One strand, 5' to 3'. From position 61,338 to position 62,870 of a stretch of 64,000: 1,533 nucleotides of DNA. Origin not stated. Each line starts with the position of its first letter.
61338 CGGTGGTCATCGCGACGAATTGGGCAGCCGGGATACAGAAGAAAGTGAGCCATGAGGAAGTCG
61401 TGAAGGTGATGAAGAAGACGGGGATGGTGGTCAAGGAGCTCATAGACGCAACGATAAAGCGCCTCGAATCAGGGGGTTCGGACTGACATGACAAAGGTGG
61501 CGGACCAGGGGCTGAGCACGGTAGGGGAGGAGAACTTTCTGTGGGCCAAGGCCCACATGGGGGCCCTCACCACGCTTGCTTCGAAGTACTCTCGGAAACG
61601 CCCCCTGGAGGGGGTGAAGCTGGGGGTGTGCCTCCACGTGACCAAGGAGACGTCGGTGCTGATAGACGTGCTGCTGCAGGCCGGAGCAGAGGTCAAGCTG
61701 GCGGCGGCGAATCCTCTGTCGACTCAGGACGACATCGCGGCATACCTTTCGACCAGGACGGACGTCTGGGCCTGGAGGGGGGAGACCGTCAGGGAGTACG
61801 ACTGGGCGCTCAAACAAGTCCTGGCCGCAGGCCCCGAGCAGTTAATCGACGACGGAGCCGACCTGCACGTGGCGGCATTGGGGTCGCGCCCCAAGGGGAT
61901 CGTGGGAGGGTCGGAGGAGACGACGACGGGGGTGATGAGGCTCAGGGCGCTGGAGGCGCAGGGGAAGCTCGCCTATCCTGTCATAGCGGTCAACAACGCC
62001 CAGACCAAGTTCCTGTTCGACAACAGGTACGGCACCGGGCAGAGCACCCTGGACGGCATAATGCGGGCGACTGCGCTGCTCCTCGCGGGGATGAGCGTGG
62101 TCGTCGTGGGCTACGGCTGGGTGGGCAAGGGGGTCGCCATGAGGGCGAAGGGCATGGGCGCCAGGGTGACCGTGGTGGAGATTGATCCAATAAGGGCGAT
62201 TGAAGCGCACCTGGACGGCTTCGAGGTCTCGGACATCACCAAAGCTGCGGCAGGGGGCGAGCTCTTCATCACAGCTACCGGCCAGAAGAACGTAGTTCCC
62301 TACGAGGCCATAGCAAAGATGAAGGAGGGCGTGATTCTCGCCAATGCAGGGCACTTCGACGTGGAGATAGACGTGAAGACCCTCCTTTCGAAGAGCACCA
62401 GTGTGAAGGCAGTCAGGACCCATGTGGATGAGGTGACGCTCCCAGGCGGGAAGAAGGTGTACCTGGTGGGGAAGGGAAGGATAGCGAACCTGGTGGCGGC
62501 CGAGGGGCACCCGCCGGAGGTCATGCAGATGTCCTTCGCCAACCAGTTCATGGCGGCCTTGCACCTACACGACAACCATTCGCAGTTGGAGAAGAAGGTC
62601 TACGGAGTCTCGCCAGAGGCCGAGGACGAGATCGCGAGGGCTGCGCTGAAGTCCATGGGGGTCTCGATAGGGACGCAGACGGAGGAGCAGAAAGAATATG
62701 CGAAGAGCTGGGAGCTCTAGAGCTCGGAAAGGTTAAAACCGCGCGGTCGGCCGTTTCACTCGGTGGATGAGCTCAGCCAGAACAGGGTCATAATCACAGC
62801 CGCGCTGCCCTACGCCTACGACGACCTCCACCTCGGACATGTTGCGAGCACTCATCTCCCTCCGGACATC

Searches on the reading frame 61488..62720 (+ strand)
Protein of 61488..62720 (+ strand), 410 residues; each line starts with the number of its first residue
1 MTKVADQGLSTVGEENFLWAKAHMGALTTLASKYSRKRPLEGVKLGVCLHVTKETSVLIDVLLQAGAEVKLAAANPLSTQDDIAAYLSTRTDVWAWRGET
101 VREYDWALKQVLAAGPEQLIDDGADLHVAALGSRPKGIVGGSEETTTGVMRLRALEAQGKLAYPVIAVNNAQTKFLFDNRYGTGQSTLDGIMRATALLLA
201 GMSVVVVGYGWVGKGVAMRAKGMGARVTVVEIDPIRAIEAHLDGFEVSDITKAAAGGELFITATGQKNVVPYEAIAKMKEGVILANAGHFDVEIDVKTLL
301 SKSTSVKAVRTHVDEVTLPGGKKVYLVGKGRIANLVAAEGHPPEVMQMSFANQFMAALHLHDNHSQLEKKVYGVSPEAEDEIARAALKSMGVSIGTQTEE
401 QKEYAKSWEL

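Call 54: search_protein_families(library=pfam, proteins=[window:61488-62720:+], max_evalue=0.00001)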
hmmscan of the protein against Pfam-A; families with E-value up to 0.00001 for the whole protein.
window:61488-62720:+ (410 aa): 3 families
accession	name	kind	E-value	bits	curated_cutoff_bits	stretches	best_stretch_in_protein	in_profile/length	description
PF05221.23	AdoHcyase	-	4.2e-53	180.9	25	2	3-128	3-134/299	S-adenosyl-L-homocysteine hydrolase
PF00670.27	AdoHcyase_NAD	-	2.7e-49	167.8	27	1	179-339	1-161/162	S-adenosyl-L-homocysteine hydrolase, NAD binding domain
PF02826.25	2-Hacid_dh_C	-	1.5e-08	34.7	25.1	1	197-289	32-128/178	D-isomer specific 2-hydroxyacid dehydrogenase, NAD binding domain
